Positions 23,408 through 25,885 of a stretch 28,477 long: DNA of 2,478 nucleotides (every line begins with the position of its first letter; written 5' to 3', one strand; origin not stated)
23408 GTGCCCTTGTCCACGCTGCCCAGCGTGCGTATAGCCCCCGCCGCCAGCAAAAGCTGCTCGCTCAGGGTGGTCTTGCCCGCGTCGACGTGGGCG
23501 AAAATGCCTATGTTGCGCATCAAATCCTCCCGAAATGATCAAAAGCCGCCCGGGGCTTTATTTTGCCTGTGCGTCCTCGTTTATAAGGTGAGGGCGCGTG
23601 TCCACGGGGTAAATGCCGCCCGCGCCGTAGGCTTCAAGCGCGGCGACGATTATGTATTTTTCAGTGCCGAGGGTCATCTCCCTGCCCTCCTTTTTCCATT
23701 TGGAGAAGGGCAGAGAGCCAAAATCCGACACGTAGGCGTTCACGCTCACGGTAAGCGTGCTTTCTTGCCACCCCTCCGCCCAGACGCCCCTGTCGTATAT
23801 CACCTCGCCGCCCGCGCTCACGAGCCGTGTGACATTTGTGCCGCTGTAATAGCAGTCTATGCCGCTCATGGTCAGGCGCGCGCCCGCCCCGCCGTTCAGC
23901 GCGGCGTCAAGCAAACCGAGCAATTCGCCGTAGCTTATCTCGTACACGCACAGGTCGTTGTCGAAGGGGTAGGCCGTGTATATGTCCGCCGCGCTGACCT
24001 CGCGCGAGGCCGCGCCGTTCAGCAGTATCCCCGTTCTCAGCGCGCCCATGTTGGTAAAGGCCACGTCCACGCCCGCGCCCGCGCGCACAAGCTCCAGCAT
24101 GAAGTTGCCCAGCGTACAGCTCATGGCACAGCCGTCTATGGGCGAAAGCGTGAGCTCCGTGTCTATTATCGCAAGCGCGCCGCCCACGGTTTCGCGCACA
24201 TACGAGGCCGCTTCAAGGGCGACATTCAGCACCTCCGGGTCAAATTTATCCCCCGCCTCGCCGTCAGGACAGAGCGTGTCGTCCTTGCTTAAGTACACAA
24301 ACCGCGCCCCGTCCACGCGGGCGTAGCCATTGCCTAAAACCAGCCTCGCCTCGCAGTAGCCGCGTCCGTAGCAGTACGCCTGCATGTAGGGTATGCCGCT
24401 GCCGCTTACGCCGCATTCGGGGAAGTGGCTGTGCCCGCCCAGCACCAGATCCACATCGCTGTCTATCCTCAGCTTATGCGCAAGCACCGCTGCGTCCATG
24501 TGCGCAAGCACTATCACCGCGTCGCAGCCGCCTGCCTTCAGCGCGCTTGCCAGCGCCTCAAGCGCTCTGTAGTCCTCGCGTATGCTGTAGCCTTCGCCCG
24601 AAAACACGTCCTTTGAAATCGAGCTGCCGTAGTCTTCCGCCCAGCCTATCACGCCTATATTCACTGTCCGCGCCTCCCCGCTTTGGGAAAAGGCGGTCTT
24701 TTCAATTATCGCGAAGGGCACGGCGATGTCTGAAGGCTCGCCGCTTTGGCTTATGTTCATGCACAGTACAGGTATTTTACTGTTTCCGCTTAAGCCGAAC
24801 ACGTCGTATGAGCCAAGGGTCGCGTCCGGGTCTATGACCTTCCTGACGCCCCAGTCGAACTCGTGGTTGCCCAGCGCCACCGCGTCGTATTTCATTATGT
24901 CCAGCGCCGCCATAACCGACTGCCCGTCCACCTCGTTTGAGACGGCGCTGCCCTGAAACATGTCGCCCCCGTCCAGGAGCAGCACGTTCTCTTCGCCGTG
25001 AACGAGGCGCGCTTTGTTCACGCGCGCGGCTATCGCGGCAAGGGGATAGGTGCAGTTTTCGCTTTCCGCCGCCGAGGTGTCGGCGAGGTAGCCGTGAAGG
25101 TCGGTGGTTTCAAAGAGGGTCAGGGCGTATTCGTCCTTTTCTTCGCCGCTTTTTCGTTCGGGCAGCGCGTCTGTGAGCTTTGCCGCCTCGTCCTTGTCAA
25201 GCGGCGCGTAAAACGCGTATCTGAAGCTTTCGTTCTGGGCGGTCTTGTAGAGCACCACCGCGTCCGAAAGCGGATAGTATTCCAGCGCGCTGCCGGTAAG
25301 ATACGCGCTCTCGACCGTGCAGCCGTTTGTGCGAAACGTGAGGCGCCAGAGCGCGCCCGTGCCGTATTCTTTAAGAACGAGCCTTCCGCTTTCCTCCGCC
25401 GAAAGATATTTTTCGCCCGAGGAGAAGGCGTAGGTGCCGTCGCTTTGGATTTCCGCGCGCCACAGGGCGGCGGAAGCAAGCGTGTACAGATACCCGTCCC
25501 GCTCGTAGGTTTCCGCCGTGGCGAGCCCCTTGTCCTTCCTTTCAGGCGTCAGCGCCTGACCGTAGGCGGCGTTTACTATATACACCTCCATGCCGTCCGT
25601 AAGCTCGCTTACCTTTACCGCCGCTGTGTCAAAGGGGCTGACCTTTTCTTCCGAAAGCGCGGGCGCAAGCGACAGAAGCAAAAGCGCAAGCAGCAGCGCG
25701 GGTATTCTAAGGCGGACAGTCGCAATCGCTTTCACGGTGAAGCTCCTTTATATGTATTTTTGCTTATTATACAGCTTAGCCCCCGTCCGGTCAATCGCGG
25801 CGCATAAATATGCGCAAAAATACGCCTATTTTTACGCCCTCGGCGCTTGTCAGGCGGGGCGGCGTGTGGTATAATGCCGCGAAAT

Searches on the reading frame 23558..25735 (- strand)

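Call 43: search_protein_families(library=pfam, proteins=[window:23558-25735:-], max_evalue=0.0001)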
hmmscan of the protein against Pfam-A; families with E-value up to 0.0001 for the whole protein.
window:23558-25735:- (725 aa): 2 families
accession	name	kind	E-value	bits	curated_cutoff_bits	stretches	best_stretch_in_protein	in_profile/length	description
PF02872.23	5_nucleotid_C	-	9.6e-12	45.7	23.6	1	539-632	21-112/158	5'-nucleotidase, C-terminal domain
PF00149.33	Metallophos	-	1.3e-07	32.7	21.5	1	210-438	6-190/191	Calcineurin-like phosphoesterase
